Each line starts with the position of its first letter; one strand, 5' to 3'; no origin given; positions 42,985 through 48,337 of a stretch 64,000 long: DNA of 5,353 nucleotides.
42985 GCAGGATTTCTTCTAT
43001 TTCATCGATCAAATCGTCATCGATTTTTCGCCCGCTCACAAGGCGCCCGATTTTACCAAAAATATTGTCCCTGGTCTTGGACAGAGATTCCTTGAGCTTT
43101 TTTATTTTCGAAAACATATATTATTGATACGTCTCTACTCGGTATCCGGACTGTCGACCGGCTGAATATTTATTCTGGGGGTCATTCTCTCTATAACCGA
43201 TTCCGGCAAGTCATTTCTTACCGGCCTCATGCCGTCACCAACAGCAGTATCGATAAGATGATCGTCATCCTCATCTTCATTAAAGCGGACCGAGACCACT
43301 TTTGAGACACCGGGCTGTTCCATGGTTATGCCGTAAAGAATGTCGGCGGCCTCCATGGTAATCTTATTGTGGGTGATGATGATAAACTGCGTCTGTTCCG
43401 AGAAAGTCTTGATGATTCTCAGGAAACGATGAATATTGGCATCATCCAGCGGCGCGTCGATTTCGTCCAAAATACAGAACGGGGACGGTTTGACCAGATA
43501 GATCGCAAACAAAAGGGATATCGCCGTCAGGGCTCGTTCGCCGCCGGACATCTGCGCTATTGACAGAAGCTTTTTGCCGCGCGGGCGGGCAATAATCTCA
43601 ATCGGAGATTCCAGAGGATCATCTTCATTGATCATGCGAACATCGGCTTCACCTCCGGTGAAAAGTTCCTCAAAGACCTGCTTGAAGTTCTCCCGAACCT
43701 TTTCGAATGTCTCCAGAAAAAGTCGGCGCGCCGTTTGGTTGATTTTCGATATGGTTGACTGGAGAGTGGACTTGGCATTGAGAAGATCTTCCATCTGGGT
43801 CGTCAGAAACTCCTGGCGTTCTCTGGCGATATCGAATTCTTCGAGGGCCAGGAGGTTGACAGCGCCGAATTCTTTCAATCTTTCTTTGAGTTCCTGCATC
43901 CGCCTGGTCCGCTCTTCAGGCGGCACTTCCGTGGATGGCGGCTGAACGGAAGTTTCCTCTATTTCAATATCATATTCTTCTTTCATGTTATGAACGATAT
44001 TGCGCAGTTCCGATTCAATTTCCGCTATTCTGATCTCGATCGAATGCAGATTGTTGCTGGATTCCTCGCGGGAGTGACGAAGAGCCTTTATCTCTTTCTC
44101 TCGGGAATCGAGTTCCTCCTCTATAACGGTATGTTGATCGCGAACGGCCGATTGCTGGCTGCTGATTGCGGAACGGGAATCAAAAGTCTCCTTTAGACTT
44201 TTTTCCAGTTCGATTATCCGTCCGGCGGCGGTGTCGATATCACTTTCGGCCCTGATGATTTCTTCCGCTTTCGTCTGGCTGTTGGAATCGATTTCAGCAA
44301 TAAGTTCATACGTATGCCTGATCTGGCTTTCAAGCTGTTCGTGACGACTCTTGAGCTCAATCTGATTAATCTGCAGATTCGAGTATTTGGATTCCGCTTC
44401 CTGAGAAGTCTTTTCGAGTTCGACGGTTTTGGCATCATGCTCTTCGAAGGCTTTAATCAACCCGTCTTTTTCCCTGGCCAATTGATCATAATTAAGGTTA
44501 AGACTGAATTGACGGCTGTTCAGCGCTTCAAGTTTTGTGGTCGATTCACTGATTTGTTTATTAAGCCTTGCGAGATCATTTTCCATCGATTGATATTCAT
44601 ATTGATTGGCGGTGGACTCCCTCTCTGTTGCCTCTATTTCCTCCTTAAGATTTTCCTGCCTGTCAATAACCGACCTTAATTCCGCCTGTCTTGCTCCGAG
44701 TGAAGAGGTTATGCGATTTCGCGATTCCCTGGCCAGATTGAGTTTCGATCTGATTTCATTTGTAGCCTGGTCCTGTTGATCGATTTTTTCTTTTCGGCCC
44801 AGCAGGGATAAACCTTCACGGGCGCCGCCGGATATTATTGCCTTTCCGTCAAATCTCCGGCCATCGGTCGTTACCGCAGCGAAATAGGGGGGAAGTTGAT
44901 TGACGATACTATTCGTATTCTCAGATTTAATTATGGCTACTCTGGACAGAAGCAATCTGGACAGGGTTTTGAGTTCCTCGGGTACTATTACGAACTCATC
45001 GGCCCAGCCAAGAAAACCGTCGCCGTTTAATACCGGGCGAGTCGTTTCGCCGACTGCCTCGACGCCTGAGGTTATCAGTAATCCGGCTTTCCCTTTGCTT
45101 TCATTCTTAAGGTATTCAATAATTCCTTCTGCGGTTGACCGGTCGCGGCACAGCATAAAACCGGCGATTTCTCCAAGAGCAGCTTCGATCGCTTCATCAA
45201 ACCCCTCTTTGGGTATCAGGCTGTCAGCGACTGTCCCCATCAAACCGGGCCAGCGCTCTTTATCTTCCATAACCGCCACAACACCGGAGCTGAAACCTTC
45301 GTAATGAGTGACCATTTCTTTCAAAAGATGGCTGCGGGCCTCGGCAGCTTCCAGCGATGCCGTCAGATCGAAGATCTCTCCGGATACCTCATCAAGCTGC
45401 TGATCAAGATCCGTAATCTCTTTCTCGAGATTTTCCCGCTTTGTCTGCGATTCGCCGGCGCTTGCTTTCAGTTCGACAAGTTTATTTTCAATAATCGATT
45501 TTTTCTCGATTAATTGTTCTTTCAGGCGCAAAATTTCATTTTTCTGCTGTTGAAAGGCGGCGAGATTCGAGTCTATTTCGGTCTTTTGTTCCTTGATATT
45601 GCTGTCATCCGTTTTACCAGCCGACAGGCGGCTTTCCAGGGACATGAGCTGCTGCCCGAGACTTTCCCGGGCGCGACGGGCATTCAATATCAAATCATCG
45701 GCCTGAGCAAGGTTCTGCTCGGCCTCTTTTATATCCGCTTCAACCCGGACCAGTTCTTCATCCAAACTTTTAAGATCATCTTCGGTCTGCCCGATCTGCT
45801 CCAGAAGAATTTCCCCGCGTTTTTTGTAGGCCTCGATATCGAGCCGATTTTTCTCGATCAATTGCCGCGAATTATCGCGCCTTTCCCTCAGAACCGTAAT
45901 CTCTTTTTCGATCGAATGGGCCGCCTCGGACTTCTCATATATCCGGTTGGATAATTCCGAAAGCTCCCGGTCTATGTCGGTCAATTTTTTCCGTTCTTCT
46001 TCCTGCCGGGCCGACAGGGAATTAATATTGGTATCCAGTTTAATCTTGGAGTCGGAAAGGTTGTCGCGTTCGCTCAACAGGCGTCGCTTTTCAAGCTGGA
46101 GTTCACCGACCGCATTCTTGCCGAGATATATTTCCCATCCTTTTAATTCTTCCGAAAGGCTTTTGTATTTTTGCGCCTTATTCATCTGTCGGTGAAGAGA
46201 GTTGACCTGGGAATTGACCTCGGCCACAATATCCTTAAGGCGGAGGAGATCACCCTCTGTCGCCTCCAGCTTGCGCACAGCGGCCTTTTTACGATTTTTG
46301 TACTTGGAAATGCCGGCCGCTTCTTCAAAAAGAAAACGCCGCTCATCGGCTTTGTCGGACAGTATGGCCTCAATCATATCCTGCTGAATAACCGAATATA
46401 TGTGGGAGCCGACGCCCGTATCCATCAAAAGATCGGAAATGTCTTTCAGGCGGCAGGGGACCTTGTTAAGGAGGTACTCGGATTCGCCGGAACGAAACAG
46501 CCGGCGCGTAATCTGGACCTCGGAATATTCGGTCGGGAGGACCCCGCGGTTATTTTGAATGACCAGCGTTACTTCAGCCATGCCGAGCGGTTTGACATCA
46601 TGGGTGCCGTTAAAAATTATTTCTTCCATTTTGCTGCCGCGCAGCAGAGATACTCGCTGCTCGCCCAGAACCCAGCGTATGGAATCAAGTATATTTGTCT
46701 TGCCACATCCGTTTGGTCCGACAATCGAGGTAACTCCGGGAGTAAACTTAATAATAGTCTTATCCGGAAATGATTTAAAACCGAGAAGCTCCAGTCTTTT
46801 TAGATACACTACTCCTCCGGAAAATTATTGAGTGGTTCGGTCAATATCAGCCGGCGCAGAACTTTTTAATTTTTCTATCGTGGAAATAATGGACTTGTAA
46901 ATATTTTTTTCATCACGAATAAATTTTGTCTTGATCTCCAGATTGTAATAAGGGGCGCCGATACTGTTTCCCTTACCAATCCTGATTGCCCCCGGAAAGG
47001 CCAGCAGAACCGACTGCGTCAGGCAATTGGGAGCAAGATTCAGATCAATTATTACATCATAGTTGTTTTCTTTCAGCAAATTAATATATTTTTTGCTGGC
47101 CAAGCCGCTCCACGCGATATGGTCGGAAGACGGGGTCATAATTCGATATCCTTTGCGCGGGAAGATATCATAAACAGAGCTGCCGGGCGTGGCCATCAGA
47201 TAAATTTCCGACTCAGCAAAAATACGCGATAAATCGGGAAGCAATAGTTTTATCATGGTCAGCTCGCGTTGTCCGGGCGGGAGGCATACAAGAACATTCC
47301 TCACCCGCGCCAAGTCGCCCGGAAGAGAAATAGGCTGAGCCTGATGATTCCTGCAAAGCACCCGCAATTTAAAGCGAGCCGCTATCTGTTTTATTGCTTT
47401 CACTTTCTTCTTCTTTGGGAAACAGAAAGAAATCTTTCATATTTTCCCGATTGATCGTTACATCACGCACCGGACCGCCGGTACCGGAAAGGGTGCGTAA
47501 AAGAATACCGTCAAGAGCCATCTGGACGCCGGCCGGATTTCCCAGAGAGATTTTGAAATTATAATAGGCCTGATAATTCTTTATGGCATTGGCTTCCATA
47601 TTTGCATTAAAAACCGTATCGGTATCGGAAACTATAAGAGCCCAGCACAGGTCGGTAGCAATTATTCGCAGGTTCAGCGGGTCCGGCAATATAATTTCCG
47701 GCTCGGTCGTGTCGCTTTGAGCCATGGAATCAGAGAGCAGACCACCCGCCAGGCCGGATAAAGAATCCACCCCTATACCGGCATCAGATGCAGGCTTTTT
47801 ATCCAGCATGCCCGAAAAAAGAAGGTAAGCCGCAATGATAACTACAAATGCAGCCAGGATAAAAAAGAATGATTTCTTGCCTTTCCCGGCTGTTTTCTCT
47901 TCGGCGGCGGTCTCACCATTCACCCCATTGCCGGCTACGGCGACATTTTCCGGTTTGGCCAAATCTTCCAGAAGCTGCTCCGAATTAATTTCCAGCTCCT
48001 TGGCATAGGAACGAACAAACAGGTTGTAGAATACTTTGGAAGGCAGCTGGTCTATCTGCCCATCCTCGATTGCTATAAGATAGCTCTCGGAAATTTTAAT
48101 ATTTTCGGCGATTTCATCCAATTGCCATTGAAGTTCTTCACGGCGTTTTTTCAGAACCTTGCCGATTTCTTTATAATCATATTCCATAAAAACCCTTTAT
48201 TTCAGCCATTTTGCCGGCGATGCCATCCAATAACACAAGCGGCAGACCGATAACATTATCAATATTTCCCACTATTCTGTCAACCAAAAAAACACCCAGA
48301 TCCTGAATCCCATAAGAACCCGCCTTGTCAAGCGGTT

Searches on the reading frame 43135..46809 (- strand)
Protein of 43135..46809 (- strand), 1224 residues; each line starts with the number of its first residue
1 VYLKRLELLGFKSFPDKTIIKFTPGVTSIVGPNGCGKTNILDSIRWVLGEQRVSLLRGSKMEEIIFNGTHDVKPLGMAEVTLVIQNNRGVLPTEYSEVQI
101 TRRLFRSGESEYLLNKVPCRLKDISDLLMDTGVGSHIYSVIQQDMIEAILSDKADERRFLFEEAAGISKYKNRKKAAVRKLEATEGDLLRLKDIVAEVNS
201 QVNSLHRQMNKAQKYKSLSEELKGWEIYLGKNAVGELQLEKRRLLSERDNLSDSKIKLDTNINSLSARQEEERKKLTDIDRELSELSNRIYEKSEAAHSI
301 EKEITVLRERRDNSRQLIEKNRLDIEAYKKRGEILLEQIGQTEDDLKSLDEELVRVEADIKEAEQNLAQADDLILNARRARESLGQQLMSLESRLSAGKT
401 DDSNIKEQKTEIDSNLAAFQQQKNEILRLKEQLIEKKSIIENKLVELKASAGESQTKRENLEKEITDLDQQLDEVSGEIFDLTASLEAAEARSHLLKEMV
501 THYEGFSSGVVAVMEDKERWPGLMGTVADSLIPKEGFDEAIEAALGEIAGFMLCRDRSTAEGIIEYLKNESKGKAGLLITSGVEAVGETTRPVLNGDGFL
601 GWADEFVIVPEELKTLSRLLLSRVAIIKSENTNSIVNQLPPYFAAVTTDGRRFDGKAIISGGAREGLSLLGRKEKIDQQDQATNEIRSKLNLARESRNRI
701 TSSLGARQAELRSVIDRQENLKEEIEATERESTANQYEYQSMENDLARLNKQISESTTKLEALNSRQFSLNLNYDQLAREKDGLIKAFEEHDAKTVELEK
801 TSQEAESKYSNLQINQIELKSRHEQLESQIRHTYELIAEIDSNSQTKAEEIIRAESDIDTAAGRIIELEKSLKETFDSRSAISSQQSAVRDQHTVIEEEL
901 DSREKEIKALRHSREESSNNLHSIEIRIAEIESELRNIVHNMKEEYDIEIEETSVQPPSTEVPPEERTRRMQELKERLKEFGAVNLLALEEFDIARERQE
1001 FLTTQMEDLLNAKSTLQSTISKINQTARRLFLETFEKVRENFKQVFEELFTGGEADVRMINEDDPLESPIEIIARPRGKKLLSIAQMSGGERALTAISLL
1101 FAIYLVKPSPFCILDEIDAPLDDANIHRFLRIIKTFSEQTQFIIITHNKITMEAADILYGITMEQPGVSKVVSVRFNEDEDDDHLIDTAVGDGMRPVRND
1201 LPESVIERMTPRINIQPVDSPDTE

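Call 34: search_protein_families(library=pfam, proteins=[window:43135-46809:-], max_evalue=0.001)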
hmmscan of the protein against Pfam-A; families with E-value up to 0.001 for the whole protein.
window:43135-46809:- (1224 aa): 5 families
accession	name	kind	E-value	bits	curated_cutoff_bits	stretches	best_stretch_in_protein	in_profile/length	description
PF02463.25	SMC_N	-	5.4e-67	225.9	40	1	2-1169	1-219/220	RecF/RecN/SMC N terminal domain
PF06470.18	SMC_hinge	-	1e-12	48.9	22.5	1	521-629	2-108/116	SMC proteins Flexible Hinge Domain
PF13304.12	AAA_21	-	2.4e-10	41.4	27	2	1006-1148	159-299/304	AAA domain, putative AbiEii toxin, Type IV TA system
PF13175.12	AAA_15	-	9.5e-09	35.8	32.1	1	1-51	1-50/374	AAA ATPase domain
PF13555.12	AAA_29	-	0.00028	21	27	1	3-48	1-46/61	P-loop containing region of AAA domain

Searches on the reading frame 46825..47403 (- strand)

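Call 34: search_protein_families(library=pfam, proteins=[window:46825-47403:-], max_evalue=0.001)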
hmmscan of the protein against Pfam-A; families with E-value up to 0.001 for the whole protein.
window:46825-47403:- (192 aa): 1 family
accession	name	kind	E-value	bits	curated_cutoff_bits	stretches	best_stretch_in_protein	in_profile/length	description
PF21857.2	DUF6913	-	1.5e-05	25.4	27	1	90-161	79-149/166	Family of unknown function (DUF6913)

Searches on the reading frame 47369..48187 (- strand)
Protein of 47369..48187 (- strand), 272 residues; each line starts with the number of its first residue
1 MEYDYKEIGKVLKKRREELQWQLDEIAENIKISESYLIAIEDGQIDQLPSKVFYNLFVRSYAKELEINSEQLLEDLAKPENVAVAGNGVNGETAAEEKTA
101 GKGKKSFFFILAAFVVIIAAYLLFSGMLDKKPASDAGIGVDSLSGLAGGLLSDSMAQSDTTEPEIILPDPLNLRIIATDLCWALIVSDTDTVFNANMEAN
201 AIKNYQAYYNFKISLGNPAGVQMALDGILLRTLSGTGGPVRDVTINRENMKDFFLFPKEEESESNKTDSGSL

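Call 34: search_protein_families(library=pfam, proteins=[window:47369-48187:-], max_evalue=0.001)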
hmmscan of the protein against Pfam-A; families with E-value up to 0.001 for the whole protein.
window:47369-48187:- (272 aa): 3 families
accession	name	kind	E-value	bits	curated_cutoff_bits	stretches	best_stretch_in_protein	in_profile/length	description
PF13413.12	HTH_25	-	4.3e-18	65.3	24.6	1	12-71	2-61/62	Helix-turn-helix domain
PF12844.13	HTH_19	-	3.7e-09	36.8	30.2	1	9-73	1-59/64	Helix-turn-helix domain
PF13464.11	RodZ_C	-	8.3e-07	29.3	23.9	1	175-244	2-72/72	RodZ C-terminal domain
